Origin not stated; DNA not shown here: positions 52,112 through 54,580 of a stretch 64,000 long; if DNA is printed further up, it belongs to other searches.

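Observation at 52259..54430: GusA-like GH2 beta-glucuronidase fused to a C-terminal SCP2 sterol-carrier domain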

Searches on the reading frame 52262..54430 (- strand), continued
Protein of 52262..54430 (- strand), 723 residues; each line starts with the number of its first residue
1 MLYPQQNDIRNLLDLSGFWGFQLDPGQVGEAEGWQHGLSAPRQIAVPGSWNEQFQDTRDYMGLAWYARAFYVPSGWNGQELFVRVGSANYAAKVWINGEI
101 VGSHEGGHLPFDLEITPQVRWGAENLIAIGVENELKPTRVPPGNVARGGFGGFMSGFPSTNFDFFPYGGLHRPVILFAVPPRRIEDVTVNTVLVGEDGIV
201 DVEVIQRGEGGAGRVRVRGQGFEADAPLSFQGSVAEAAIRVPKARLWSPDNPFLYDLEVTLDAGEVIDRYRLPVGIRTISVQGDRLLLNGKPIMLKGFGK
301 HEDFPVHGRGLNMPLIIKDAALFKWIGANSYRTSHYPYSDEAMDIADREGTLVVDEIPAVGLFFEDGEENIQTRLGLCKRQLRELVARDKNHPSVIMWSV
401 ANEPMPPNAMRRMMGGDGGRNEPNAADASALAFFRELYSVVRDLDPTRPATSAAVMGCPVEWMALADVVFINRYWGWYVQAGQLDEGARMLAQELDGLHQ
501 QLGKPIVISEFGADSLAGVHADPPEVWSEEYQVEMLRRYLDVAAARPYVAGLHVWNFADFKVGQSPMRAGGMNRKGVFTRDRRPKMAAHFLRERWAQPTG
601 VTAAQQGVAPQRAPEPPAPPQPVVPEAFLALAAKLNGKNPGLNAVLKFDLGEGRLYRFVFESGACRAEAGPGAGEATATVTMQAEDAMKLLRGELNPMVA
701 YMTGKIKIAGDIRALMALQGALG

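Call 30: find_related_loci(query=A1, collection=genome_contigs, flank=3000)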
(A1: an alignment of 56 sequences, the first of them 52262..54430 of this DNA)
Query A1 (723 aa) in genome_contigs; peptide patterns used: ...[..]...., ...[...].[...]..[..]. (x = any residue, [..] = any of these).
600 stretches matched a pattern (row limit reached: there are more); 585 encode a relative of the query (tblastn E <= 1e-3); the best 80 are kept; 80 distinct loci.
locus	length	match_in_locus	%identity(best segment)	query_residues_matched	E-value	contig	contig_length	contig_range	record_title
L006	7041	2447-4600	62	1-722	0e+0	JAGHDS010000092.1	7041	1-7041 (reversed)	MAG: Anaerolineae bacterium isolate AUK314 PB_MBMC_268_c_000000000530, whole genome shotgun sequence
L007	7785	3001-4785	69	1-597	0e+0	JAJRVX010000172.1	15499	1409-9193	MAG: Chloroflexota bacterium isolate Dive96_bin10.82 k141_1577329, whole genome shotgun sequence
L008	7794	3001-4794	63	1-595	0e+0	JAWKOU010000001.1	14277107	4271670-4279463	MAG: Caldilineaceae bacterium isolate BC1.69 BC1.69.fa-1, whole genome shotgun sequence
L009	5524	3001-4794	61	1-598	0e+0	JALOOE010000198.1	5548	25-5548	MAG: Anaerolineae bacterium isolate Prado095 scaffold_36115, whole genome shotgun sequence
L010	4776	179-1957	61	1-598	0e+0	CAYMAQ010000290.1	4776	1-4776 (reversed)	MAG TPA_asm: uncultured Anaerolineales bacterium isolate binchicken_co8_172 genome assembly, contig: NODE_35992_length_4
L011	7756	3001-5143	59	1-719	0e+0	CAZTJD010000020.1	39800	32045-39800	MAG TPA_asm: uncultured Anaerolineales bacterium isolate SRP214966_co2_360 genome assembly, contig: NODE_1081_length_398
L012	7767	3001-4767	62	1-598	0e+0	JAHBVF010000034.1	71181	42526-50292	MAG: Caldilineaceae bacterium isolate ACE_CHL8 CHL8_34, whole genome shotgun sequence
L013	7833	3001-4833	58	1-614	0e+0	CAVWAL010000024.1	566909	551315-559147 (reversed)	MAG: uncultured bacterium isolate MFD01721.bin.2.215 genome assembly, contig: contig_8220, whole genome shotgun sequence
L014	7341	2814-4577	60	1-598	0e+0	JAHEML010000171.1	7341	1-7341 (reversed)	MAG: Caldilineaceae bacterium isolate Ww71 NODE_27331_length_7341_cov_2.230055, whole genome shotgun sequence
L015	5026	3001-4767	60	1-598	0e+0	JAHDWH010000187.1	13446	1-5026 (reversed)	MAG: Caldilineaceae bacterium isolate CHL15 NODE_5255_length_13446_cov_8.478232, whole genome shotgun sequence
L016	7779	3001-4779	58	1-599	0e+0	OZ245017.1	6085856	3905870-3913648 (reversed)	MAG: Phototrophicaceae bacterium isolate 75b39b6a-bc88-4430-bfad-914235af2d3e genome assembly, chromosome: 1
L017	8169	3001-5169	51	1-719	0e+0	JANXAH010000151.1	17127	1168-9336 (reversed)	MAG: Anaerolineae bacterium isolate SKYB113 k141_225774, whole genome shotgun sequence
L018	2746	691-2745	51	1-698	0e+0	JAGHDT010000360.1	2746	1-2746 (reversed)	MAG: Anaerolineae bacterium isolate AUK315 PB_MBMC_269_c_000000000217, whole genome shotgun sequence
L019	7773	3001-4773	57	2-597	0e+0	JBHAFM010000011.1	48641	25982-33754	MAG: Sediminibacterium sp. isolate Meta-D_MAG_127 Meta-D__19461, whole genome shotgun sequence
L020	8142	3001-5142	52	1-719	0e+0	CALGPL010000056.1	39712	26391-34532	MAG: uncultured Anaerolineales bacterium isolate N1_Bin_METABAT__170_1 genome assembly, contig: c_000003778009, whole ge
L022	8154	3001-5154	49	1-719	0e+0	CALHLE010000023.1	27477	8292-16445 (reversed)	MAG: uncultured Anaerolineae bacterium isolate S1_Bin_METABAT__151_1 genome assembly, contig: c_000000113786, whole geno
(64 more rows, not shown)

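Call 36: search_protein_families(library=pfam, proteins=[L022:22-2034:+], max_evalue=0.001)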
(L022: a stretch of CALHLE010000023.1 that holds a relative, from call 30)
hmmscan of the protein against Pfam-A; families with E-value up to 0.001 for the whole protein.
L022:22-2034:+ (670 aa): 6 families
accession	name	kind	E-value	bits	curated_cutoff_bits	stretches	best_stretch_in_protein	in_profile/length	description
PF02826.25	2-Hacid_dh_C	-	1.4e-56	191.2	25.1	1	4-188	2-178/178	D-isomer specific 2-hydroxyacid dehydrogenase, NAD binding domain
PF00596.27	Aldolase_II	-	4.2e-50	170.6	22.2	1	465-639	2-180/183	Class II Aldolase and Adducin N-terminal domain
PF02036.22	SCP2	-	1.6e-14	54.5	21.3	1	315-404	11-99/101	SCP-2 sterol transfer family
PF14864.11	Alkyl_sulf_C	-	1.3e-05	25.9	27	1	321-403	29-111/125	Alkyl sulfatase C-terminal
PF03446.21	NAD_binding_2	-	3.9e-05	24.2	21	0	49-153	1-109/161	NAD binding domain of 6-phosphogluconate dehydrogenase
PF13241.12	NAD_binding_7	-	0.00099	20.1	22.1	0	44-107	4-67/104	Putative NAD(P)-binding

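Call 42: predict_structure(alignment_id=A1)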
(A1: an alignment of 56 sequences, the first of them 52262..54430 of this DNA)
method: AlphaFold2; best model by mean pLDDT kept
length: 723 residues; sequences in the alignment: 56
mean_pLDDT: 82.8   pTM: 0.84
mean pLDDT of the five models: 82.8, 82.5, 78.5, 78.5, 77.4
residues with pLDDT >= 90: 341; 70-90: 240; 50-70: 93; < 50: 49
segments of 3 or more residues with pLDDT < 50: 305-309, 417-421, 515-526, 569-572, 600-617
pLDDT, mean of each block of 10 residues (from residue 1): 81 91 93 95 81 70 93 93 89 96 84 95 95 86 66 53 67 90 94 96 92 94 95 95 96 97 91 96 97 91 50 76 90 81 92 92 88 94 93 97 82 55 73 97 97 87 95 66 79 92 94 52 52 85 94 73 51 51 76 79 43 44 80 87 91 90 90 85 88 81 80 77 65
secondary structure, 60 per line:
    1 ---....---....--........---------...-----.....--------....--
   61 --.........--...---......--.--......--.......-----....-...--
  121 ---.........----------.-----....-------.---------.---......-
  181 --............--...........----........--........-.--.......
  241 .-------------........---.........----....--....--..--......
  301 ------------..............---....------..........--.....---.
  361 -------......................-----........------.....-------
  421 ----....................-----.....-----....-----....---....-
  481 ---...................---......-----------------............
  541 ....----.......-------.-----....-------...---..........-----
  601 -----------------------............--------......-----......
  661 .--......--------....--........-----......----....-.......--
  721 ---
elements in order (helices of 4 or more, strands of 3 or more residues): E11-14 E17-24 E42-46 H55-58 E63-71 E80-85 E91-96 E99-105 E111-114 E124-132 H149-152 E174-179 E183-194 E197-207 E212-219 E222-229 E234-241 E255-262 E266-274 E279-282 E285-288 E295-300 H313-326 E330-333 H340-349 E352-356 H368-389 E395-402 H409-413 H425-444 E450-454 H460-463 E469-472 H476-479 H484-502 E506-511 H529-544 E549-555 H586-595 H624-635 E644-649 E655-661 E664-669 E678-681 H684-691 H697-702 E707-710 H712-718

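Call 55: list_cluster_members(proteins=[P0001, P0002])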
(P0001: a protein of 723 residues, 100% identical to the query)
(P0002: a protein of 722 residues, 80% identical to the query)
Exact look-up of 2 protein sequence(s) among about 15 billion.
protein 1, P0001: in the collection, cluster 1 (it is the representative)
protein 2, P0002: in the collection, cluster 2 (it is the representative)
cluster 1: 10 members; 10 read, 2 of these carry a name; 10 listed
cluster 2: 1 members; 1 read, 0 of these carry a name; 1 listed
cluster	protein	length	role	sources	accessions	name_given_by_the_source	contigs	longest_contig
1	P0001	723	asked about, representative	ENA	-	-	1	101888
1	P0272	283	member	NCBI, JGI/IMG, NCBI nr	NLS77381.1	MAG: hypothetical protein GXY76_09010, partial [Chloroflexi bacterium] | hypothetical protein [Chloroflexota bacterium]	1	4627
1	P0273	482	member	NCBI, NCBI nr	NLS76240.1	MAG: beta-galactosidase, partial [Chloroflexi bacterium] | beta-galactosidase [Chloroflexota bacterium]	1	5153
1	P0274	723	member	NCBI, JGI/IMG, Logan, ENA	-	-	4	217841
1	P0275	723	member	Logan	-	-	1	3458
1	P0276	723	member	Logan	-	-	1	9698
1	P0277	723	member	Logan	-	-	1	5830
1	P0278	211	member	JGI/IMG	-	-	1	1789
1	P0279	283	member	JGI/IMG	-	-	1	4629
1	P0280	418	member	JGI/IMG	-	-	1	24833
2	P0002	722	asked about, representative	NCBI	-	-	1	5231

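Call 59: find_encoding_contigs(protein=P0063, flank=6000, max_places=1)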
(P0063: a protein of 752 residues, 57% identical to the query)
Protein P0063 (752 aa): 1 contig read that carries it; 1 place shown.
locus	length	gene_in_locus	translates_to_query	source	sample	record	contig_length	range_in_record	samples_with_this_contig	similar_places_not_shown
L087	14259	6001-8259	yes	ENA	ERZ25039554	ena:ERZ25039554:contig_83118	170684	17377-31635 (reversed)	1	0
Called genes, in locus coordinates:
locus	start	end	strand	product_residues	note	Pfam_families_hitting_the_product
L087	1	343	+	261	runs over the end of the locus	-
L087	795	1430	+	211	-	PF04542:Sigma70_r2, PF08281:Sigma70_r4_2 (weak)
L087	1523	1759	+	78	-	-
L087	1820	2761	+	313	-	PF01297:ZnuA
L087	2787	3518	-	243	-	PF01925:TauE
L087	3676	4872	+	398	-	PF23414:Beta-prop_EML_2 (faint), PF23381:Beta-prop_IFT122_1st, PF00400:WD40 (faint), PF24780:WD40_MABP1-WDR62_1st (faint), PF24814:WD40_Prp19, PF25173:Beta-prop_WDR3_1st (weak), PF25174:Beta-prop_THOC3 (weak), PF25175:Beta-prop_WDR5, +1 more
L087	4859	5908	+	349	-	PF24814:WD40_Prp19, PF23381:Beta-prop_IFT122_1st, PF24817:WD40_WDHD1_1st, PF25174:Beta-prop_THOC3 (weak), PF23381:Beta-prop_IFT122_1st, PF25175:Beta-prop_WDR5, PF25173:Beta-prop_WDR3_1st, PF25174:Beta-prop_THOC3, +10 more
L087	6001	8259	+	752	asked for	PF02837:Glyco_hydro_2_N, PF00703:Glyco_hydro_2, PF02836:Glyco_hydro_2_C, PF02036:SCP2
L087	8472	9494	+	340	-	PF00356:LacI, PF00532:Peripla_BP_1, PF13377:Peripla_BP_3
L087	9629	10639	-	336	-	-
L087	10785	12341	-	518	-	PF00117:GATase, PF07722:Peptidase_C26 (weak), PF02540:NAD_synthase, PF00958:GMP_synt_C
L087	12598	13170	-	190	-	PF00156:Pribosyltran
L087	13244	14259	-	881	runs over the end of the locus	PF00122:E1-E2_ATPase, PF00702:Hydrolase, PF13246:Cation_ATPase, PF12710:HAD (faint), PF00689:Cation_ATPase_C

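Call 60: find_encoding_contigs(protein=P0060, flank=6000, max_places=1)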
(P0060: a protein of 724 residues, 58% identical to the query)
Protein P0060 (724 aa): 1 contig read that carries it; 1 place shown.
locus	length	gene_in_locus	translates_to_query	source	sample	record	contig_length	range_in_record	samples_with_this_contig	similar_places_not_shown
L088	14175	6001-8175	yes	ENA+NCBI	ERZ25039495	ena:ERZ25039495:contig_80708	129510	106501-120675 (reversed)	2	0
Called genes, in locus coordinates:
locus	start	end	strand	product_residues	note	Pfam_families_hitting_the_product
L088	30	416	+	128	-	-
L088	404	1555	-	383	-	PF07690:MFS_1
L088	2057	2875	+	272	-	PF13489:Methyltransf_23, PF05175:MTS, PF13847:Methyltransf_31, PF08241:Methyltransf_11, PF08242:Methyltransf_12, PF13649:Methyltransf_25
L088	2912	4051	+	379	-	PF02746:MR_MLE_N, PF13378:MR_MLE_C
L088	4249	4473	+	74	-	PF01797:Y1_Tnp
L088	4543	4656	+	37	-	PF01797:Y1_Tnp (weak)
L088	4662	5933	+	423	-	PF01385:OrfB_IS605, PF07282:Cas12f1-like_TNB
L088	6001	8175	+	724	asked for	PF02837:Glyco_hydro_2_N, PF22666:Glyco_hydro_2_N2 (weak), PF00703:Glyco_hydro_2, PF02836:Glyco_hydro_2_C, PF02036:SCP2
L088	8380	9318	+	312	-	PF13407:Peripla_BP_4 (weak), PF00532:Peripla_BP_1, PF13377:Peripla_BP_3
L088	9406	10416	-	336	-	-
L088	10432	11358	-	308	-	PF00958:GMP_synt_C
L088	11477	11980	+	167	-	-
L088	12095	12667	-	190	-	PF00156:Pribosyltran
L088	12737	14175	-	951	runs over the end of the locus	PF00690:Cation_ATPase_N, PF12710:HAD (faint), PF00122:E1-E2_ATPase, PF13246:Cation_ATPase, PF00702:Hydrolase, PF00689:Cation_ATPase_C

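Call 61: find_encoding_contigs(protein=P0056, flank=6000, max_places=1)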
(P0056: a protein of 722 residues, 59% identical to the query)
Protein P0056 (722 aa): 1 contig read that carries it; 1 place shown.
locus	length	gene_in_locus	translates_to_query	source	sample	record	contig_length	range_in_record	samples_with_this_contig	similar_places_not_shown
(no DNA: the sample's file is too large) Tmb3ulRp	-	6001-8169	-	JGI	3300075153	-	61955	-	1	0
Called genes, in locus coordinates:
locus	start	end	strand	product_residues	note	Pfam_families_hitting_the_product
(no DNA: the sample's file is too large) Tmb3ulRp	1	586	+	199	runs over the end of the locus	-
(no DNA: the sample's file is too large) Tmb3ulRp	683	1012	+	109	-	-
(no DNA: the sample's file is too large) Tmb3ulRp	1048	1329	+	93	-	-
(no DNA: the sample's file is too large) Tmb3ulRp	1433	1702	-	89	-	PF24460:DUF7575 (weak), PF13240:Zn_Ribbon_1 (weak)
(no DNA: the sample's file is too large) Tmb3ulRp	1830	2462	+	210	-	PF04542:Sigma70_r2, PF08281:Sigma70_r4_2 (weak)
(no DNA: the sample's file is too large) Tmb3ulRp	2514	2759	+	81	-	-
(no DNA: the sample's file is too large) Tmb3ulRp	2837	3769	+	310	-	PF01297:ZnuA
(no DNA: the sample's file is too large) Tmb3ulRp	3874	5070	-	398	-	PF07969:Amidohydro_3, PF01979:Amidohydro_1 (weak)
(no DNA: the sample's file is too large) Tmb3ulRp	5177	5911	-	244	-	PF01925:TauE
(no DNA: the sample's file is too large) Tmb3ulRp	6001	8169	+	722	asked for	PF02837:Glyco_hydro_2_N, PF13364:BetaGal_ABD2 (faint), PF22666:Glyco_hydro_2_N2 (weak), PF00703:Glyco_hydro_2, PF02836:Glyco_hydro_2_C, PF02036:SCP2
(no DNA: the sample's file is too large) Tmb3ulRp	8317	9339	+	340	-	PF00356:LacI, PF13407:Peripla_BP_4 (weak), PF00532:Peripla_BP_1, PF13377:Peripla_BP_3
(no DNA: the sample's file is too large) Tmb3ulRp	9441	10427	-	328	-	PF24400:DUF7544 (faint), PF25231:DUF7847 (weak)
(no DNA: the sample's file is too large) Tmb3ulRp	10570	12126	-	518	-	PF00117:GATase, PF07722:Peptidase_C26 (weak), PF02540:NAD_synthase (weak), PF00958:GMP_synt_C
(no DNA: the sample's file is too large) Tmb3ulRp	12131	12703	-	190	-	PF00156:Pribosyltran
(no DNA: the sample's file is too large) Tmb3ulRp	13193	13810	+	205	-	PF01872:RibD_C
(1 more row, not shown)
